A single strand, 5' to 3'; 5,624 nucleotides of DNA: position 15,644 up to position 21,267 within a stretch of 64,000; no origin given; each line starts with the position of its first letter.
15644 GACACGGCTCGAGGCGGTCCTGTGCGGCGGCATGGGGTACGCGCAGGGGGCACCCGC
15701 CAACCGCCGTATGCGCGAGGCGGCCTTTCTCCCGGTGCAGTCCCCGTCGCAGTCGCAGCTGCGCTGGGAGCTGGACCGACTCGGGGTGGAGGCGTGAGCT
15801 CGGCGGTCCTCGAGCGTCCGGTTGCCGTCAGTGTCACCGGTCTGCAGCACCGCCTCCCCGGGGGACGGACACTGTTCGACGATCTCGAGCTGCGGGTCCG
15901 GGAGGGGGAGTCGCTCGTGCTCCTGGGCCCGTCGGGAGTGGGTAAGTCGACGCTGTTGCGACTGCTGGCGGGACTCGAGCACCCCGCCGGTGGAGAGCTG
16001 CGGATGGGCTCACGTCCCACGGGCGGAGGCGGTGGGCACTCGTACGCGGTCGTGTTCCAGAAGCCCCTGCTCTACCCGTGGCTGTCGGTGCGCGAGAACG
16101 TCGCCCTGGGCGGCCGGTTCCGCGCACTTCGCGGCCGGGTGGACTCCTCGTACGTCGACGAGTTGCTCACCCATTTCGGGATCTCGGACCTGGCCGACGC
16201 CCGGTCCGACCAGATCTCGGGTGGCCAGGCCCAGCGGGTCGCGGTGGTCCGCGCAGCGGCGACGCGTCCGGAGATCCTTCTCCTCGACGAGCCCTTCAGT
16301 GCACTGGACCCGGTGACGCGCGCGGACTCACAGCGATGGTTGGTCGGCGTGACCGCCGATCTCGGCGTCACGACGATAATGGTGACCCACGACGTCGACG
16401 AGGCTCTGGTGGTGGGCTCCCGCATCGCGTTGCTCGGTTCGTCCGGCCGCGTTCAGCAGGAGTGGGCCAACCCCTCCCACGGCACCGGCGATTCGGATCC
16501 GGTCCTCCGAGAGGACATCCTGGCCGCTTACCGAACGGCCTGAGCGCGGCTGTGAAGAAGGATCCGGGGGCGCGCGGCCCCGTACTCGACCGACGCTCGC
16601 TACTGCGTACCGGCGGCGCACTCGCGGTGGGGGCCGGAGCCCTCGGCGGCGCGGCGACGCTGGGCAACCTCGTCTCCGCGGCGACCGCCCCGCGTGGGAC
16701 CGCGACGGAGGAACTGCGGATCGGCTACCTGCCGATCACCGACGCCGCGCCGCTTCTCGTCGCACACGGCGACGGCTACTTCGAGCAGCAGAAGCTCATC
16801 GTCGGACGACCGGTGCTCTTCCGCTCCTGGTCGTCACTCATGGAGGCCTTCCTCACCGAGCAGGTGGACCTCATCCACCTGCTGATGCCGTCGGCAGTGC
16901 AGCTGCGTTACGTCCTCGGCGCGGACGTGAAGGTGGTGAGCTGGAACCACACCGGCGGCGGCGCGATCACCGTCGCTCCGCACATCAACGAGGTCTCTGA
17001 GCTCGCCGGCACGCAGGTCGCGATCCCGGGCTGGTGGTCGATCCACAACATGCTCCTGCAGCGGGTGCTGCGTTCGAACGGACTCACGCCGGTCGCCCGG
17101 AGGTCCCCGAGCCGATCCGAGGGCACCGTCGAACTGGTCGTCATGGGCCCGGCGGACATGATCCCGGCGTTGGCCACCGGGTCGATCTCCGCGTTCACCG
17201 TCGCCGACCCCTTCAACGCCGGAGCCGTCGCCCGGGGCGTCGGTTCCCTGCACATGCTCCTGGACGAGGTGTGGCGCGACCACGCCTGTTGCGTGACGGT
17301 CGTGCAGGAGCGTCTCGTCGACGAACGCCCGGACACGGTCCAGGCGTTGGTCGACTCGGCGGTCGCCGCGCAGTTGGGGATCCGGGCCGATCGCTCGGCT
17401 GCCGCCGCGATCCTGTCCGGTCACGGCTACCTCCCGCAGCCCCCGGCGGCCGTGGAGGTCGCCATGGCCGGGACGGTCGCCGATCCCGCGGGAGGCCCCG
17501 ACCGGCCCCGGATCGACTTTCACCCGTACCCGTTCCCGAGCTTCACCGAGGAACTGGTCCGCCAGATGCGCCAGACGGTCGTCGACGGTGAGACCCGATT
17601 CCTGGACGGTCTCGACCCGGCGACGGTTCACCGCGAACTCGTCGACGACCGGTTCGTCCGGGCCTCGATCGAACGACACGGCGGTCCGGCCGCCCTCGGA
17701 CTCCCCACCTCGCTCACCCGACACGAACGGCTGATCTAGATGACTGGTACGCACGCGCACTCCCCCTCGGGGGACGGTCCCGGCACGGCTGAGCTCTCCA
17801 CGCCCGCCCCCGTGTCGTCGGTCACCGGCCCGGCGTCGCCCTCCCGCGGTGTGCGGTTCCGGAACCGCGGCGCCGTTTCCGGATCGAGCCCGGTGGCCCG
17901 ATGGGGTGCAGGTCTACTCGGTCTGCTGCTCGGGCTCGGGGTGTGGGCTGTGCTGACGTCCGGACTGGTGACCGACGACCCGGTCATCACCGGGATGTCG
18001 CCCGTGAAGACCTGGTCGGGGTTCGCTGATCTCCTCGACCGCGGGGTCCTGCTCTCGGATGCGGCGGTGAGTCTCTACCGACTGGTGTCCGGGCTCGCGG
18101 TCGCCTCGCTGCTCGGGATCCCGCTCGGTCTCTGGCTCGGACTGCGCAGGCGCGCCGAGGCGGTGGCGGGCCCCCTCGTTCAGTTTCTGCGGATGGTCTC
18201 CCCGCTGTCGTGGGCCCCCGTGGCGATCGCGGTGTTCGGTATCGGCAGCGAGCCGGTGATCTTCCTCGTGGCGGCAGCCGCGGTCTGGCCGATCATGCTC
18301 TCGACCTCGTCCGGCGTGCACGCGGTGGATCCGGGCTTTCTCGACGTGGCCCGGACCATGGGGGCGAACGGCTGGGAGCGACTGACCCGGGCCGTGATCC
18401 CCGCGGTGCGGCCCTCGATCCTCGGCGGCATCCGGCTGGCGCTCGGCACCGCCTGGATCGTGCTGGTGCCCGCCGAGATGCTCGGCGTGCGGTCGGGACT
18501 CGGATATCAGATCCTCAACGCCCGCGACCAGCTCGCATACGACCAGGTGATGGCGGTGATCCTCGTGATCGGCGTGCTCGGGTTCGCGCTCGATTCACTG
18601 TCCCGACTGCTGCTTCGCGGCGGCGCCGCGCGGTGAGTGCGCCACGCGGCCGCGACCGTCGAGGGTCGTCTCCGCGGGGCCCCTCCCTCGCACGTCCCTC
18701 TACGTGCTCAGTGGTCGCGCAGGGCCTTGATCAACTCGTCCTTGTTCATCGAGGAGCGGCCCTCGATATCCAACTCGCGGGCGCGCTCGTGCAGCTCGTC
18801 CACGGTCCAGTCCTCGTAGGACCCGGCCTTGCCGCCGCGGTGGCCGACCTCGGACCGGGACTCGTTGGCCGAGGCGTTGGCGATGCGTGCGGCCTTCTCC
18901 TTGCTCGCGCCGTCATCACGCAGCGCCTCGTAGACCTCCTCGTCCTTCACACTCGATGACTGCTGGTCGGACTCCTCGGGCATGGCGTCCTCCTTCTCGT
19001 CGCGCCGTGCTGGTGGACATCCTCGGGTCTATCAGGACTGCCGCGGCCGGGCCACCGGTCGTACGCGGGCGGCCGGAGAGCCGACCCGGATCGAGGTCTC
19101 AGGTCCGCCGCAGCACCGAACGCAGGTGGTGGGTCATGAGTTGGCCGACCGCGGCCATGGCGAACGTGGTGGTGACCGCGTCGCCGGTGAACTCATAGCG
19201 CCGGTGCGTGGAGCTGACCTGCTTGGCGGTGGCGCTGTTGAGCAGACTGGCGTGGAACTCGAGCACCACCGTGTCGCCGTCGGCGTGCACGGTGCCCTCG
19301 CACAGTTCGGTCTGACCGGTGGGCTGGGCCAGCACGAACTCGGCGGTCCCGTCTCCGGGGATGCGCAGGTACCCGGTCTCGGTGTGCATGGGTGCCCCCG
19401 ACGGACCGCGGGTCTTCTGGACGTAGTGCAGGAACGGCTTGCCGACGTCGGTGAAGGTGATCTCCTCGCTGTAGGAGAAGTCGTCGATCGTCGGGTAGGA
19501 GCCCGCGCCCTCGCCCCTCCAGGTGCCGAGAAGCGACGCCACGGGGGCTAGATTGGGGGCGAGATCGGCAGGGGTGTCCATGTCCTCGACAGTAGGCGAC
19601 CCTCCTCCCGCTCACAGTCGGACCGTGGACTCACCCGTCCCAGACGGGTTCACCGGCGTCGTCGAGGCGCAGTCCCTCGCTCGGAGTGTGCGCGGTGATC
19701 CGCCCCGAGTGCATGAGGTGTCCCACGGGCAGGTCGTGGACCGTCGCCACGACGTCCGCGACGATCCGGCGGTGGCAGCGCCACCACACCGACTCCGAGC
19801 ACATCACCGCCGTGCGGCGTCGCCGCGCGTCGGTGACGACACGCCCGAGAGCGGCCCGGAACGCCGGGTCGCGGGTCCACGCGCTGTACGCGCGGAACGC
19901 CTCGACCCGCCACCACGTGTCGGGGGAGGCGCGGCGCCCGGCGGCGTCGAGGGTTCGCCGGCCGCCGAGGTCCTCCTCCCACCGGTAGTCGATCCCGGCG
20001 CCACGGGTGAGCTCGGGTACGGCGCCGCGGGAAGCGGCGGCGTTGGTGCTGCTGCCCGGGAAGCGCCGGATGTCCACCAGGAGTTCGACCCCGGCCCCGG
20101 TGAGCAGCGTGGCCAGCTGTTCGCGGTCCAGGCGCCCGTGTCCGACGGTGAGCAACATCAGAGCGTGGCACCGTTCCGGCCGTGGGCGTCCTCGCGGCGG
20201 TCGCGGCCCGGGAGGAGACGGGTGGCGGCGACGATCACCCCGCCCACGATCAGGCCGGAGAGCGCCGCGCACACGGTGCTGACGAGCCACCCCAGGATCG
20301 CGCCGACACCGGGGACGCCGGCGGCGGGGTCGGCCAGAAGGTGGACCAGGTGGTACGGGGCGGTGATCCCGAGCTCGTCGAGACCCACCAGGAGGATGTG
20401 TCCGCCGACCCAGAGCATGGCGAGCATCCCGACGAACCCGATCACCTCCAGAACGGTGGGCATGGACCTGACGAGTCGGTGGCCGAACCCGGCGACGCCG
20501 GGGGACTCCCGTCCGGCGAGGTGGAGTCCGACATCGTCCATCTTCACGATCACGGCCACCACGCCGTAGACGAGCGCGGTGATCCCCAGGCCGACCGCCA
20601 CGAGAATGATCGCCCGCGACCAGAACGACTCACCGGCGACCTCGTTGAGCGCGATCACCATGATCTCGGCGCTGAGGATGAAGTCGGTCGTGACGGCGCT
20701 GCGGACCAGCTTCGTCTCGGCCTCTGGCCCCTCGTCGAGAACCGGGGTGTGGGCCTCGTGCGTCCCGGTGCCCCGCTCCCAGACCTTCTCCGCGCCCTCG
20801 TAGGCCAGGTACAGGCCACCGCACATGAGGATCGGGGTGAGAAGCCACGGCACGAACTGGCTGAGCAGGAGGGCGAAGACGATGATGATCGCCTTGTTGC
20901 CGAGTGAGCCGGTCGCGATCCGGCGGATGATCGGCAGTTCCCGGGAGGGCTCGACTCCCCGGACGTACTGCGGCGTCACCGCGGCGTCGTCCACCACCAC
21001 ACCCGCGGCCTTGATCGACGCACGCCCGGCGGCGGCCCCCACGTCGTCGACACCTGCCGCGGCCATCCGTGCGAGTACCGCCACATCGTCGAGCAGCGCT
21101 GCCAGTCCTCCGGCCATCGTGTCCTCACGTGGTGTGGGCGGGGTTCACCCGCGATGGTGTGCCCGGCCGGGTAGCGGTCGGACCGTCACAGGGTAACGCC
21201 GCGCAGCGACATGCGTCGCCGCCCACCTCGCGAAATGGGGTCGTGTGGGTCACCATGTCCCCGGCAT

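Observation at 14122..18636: Candidate uncharacterised uptake-and-catabolism system: DUF4242 + ACAD-fold enzyme + NitT/TauT ABC transporter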

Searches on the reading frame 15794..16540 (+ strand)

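Call 4: search_protein_families(library=pfam, proteins=[window:15794-16540:+], max_evalue=0.01)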
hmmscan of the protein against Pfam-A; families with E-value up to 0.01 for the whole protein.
window:15794-16540:+ (249 aa): 9 families
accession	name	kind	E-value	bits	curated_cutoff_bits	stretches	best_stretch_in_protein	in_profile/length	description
PF00005.33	ABC_tran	-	1.2e-30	107.3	25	1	29-168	2-136/137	ABC transporter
PF13304.12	AAA_21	-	1e-06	29.5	27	1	42-77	3-44/304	AAA domain, putative AbiEii toxin, Type IV TA system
PF13191.12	AAA_16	-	3.9e-05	24.6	32.6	1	26-62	11-49/167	AAA ATPase domain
PF03193.22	RsgA_GTPase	-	6e-05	23.4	30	1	31-63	100-131/174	RsgA GTPase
PF13671.12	AAA_33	-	0.00048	20.9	27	0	42-59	3-20/143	AAA domain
PF13555.12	AAA_29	-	0.00089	19.4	27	1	28-55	12-39/61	P-loop containing region of AAA domain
PF07728.20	AAA_5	-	0.0014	19.1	22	0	41-61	2-22/139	AAA domain (dynein-related subfamily)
PF20703.3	nSTAND1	-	0.0038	17.3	27.1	1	26-61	21-54/379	Novel STAND NTPase 1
PF13401.12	AAA_22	-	0.0049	17.6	27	1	38-63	5-30/130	AAA domain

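Call 5: search_protein_families(library=ncbifam, proteins=[window:15794-16540:+], max_evalue=0.01)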
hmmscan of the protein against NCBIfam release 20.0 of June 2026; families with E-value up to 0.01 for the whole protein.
window:15794-16540:+ (249 aa): 186 families (the best 25 are shown)
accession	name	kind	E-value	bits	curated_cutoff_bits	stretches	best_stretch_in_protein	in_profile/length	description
TIGR03265.1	PhnT2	equivalog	2.4e-52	178.3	457.7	1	24-222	16-215/353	putative 2-aminoethylphosphonate ABC transporter ATP-binding protein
TIGR01184.1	ntrCD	subfamily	4.4e-49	167.1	291.8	1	29-216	2-190/230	nitrate ABC transporter ATP-binding protein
TIGR00968.1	3a0106s01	subfamily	7.6e-48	163.1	342.75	1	25-222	13-211/237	sulfate ABC transporter ATP-binding protein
NF006987.0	PRK09452.1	equivalog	8.4e-48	162.9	482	1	23-223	28-229/378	spermidine/putrescine ABC transporter ATP-binding protein PotA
TIGR01187.1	potA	subfamily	5.2e-46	157.2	355.6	1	43-223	1-182/325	polyamine ABC transporter ATP-binding protein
NF008421.0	PRK11248.1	equivalog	9.3e-45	153.1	357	1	17-222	7-211/255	taurine ABC transporter ATP-binding subunit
NF043075.1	MMSYN1_0197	equivalog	1.5e-43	149.1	550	1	24-222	14-213/341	spermidine/putrescine ABC transporter ATP-binding protein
TIGR03415.1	ABC_choXWV_ATP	equivalog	3.9e-43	147.9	483.75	2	84-222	108-245/382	choline ABC transporter ATP-binding protein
NF040933.2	ABC_arch_GlcV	equivalog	1.6e-42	145.7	450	1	28-222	22-222/357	glucose ABC transporter ATP-binding protein GlcV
TIGR03258.1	PhnT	equivalog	2.8e-42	145.1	499.15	1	23-222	19-220/359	2-aminoethylphosphonate ABC transport system ATP-binding subunit PhnT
NF008653.0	PRK11650.1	subfamily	1e-41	143.2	432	1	12-222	4-215/357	sn-glycerol-3-phosphate ABC transporter ATP-binding protein UgpC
NF008420.0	PRK11247.1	equivalog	1.1e-41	142.7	395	1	4-215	5-208/257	aliphatic sulfonates ABC transporter ATP-binding protein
NF008105.0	PRK10851.1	equivalog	1.3e-41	142.5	502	1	26-222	16-217/362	sulfate/thiosulfate ABC transporter ATP-binding protein CysA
NF040840.2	tungstate_WtpC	equivalog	9e-41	140.3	440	1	29-222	17-211/347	tungstate ABC transporter ATP-binding protein WtpC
NF008621.0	PRK11607.1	equivalog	2.2e-40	138.6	613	1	24-220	31-229/377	putrescine ABC transporter ATP-binding subunit PotG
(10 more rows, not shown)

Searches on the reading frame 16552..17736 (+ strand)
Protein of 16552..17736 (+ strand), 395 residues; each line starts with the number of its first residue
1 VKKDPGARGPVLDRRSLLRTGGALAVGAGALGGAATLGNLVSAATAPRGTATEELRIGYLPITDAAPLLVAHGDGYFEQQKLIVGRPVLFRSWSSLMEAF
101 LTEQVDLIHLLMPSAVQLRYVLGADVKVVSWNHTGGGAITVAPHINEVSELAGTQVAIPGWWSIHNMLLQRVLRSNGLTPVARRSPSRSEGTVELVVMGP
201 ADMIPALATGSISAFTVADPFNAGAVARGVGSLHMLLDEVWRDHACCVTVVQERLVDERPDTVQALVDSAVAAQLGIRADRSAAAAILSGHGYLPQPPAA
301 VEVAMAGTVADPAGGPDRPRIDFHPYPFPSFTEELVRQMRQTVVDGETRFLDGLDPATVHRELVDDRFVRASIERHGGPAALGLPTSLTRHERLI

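Call 4: search_protein_families(library=pfam, proteins=[window:16552-17736:+], max_evalue=0.01)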
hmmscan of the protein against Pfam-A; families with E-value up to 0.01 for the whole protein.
window:16552-17736:+ (395 aa): 2 families
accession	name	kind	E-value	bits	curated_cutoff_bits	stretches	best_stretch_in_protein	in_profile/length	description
PF13379.11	NMT1_2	-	2.3e-40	139.4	24.7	1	52-278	5-239/252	NMT1-like family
PF09084.16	NMT1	-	2e-06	28.3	20.5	1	63-268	2-200/216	NMT1/THI5 like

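Call 5: search_protein_families(library=ncbifam, proteins=[window:16552-17736:+], max_evalue=0.01)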
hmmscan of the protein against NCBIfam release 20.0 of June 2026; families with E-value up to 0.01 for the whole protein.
window:16552-17736:+ (395 aa): 4 families
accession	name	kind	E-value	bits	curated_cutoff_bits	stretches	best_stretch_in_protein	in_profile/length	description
TIGR01728.1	SsuA_fam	subfamily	4.5e-26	91.7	163.5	1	55-290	1-229/290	aliphatic sulfonate ABC transporter substrate-binding protein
NF040735.1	SBP_SaoX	equivalog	1.2e-10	41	300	1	57-273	7-214/330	ABC transporter substrate-binding subunit SaoX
NF008588.0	PRK11553.1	subfamily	3.8e-07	29.4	299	1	143-297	119-260/319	aliphatic sulfonate ABC transporter substrate-binding protein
NF008553.0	PRK11480.1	equivalog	0.00057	19.2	490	1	63-275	31-233/320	taurine ABC transporter substrate-binding protein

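Call 8: search_solved_structures(query=window:16552-17736:+, max_evalue=1, show_alignments=1)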
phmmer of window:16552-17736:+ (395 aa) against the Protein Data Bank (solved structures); distinct sequences matched with E-value up to 1: 14.
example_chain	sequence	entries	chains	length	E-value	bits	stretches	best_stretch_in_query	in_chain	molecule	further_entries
3un6_A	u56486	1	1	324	3.5e-16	62.4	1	53-289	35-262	ABC transporter substrate-binding protein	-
8wm7_C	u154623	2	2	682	2.3e-12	49.9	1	43-301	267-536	Nitrate transport ATP-binding protein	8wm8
8w9m_C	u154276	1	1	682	2.4e-12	49.8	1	43-301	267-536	Nitrate transport ATP-binding protein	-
2i48_A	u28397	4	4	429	4.8e-12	48.8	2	192-319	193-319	Bicarbonate transporter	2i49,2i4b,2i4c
9uai_E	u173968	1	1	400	1e-11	47.7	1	48-275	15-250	Nitrate transport ATP-binding subunits C and D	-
9uak_A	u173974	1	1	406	1.1e-11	47.7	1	48-275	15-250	C terminal regulatory domain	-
9u9z_C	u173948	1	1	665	2e-11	46.8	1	45-275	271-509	CmpC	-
9ua0_C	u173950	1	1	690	2.2e-11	46.6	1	45-275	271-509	CmpC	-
9ua1_C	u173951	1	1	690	2.2e-11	46.6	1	45-275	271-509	CmpC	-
2g29_A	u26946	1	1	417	4.4e-09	39.1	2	194-275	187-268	Nitrate transport protein nrtA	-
6ssy_A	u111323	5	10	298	0.022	17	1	63-275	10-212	Taurine-binding periplasmic protein | Taurine ABC transporter substrate-binding protein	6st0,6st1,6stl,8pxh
3qsl_A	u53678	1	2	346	0.077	15.2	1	28-307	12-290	Putative exported protein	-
2x26_A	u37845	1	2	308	0.088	15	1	144-297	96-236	PERIPLASMIC ALIPHATIC SULPHONATES-BINDING PROTEIN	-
7qbs_A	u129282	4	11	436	0.13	14.5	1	118-191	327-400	Methyl coenzyme M reductase-arginine methyltransferase Mmp10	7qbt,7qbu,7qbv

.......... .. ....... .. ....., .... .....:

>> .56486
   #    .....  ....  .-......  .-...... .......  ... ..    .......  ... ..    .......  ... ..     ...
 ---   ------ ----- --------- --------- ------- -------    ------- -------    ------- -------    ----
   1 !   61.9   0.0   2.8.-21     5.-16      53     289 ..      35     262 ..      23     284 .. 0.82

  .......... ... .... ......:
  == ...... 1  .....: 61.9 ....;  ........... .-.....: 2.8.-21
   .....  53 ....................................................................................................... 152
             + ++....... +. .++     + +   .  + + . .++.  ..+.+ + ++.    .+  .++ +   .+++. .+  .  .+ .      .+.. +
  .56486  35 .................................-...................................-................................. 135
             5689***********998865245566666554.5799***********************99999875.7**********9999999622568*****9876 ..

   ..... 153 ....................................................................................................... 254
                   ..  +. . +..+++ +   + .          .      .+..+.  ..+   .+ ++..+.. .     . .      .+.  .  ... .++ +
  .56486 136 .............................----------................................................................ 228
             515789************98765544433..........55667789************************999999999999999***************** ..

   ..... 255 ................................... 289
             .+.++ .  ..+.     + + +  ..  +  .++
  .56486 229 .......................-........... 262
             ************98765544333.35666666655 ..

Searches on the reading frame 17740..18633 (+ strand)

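Call 4: search_protein_families(library=pfam, proteins=[window:17740-18633:+], max_evalue=0.01)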
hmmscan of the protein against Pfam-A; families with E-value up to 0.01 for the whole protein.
window:17740-18633:+ (298 aa): 1 family
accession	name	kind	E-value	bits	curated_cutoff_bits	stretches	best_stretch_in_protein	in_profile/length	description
PF00528.27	BPD_transp_1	-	4.3e-24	85.7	26.4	1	126-292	1-179/184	Binding-protein-dependent transport system inner membrane component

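Call 5: search_protein_families(library=ncbifam, proteins=[window:17740-18633:+], max_evalue=0.01)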
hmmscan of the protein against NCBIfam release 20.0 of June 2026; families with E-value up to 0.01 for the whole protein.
window:17740-18633:+ (298 aa): 15 families
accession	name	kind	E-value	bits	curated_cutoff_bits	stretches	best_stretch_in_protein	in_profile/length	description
NF040733.1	ABC_perm_U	equivalog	2.4e-44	151.7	295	1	78-290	29-240/251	ABC transporter permease subunit SaoP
TIGR01183.1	ntrB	equivalog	3.8e-36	124.7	209.05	1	100-287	12-198/202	nitrate ABC transporter permease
NF008470.0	PRK11365.1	equivalog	1.1e-31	110.2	347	1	87-292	41-246/263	aliphatic sulfonate ABC transporter permease SsuC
NF007545.0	PRK10160.1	equivalog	3.6e-31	108.6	342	1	99-290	72-262/275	taurine ABC transporter permease TauC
TIGR03416.1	ABC_choXWV_perm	equivalog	2.7e-13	50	363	1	109-286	89-265/267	choline ABC transporter permease subunit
NF008196.0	PRK10952.1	equivalog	2.1e-12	46.6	439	1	106-289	144-326/356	glycine betaine/L-proline ABC transporter permease ProW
TIGR01097.1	PhnE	equivalog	2.4e-10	40.3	216.7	1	115-290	68-246/252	phosphonate ABC transporter, permease protein PhnE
NF007044.0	PRK09497.1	equivalog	4.6e-05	23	348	1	184-263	163-249/285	spermidine/putrescine ABC transporter permease PotB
NF011690.0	PRK15110.1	equivalog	0.00024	20.7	432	1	172-290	186-304/321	putrescine export ABC transporter permease SapB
TIGR02141.1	modB_ABC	equivalog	0.00044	20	182.6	1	176-238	85-152/208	molybdate ABC transporter permease subunit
TIGR01581.1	Mo_ABC_porter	hypoth_equivalog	0.00068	19.2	210.3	1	186-235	119-168/225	ABC transporter permease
TIGR00969.1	3a0106s02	subfamily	0.00071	19.1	240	1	202-272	175-250/272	sulfate ABC transporter permease subunit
NF011624.0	PRK15050.1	equivalog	0.00071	18.8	247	1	191-235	182-226/297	2-aminoethylphosphonate ABC transporter permease subunit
TIGR02138.1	phosphate_pstC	equivalog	0.0038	16.3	196.45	1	181-238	162-220/296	phosphate ABC transporter permease subunit PstC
TIGR02139.1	permease_CysT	equivalog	0.0094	15.6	246.1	0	202-238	164-200/265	sulfate ABC transporter permease subunit CysT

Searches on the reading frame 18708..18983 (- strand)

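Call 4: search_protein_families(library=pfam, proteins=[window:18708-18983:-], max_evalue=0.01)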
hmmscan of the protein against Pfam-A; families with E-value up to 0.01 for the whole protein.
window:18708-18983:- (91 aa): 2 families
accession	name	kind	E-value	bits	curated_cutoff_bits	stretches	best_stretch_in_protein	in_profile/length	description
PF23855.1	DUF7218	-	1.3e-22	80.1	27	1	8-54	2-47/47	Family of unknown function (DUF7218)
PF07498.18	Rho_N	-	1.5e-07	31.7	24.9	1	58-88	4-34/43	Rho termination factor, N-terminal domain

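Call 5: search_protein_families(library=ncbifam, proteins=[window:18708-18983:-], max_evalue=0.01)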
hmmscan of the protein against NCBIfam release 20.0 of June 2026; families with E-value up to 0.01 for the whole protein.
window:18708-18983:- (91 aa): 0 families

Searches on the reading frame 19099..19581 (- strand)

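Call 4: search_protein_families(library=pfam, proteins=[window:19099-19581:-], max_evalue=0.01)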
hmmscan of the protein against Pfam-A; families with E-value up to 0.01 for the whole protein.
window:19099-19581:- (160 aa): 1 family
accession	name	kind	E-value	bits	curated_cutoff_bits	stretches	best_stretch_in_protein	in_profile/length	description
PF08768.17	THAP4_heme-bd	-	3e-44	151.2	25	1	10-159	1-151/151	THAP4-like, heme-binding beta-barrel domain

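Call 5: search_protein_families(library=ncbifam, proteins=[window:19099-19581:-], max_evalue=0.01)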
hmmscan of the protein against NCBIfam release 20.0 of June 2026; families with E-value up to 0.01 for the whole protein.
window:19099-19581:- (160 aa): 1 family
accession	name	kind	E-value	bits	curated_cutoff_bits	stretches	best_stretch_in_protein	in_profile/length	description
NF045819.1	PeroxynitIsom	equivalog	1.3e-57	194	225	1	4-159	2-159/160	peroxynitrite isomerase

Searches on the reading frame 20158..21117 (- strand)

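Call 88: search_protein_families(library=pfam, proteins=[window:20158-21117:-], max_evalue=0.00001)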
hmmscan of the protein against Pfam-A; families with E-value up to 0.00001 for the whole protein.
window:20158-21117:- (319 aa): 1 family
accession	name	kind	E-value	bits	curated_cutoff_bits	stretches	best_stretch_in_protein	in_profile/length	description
PF05661.17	DUF808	-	7.2e-114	380.4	28.4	1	4-297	2-301/302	Protein of unknown function (DUF808)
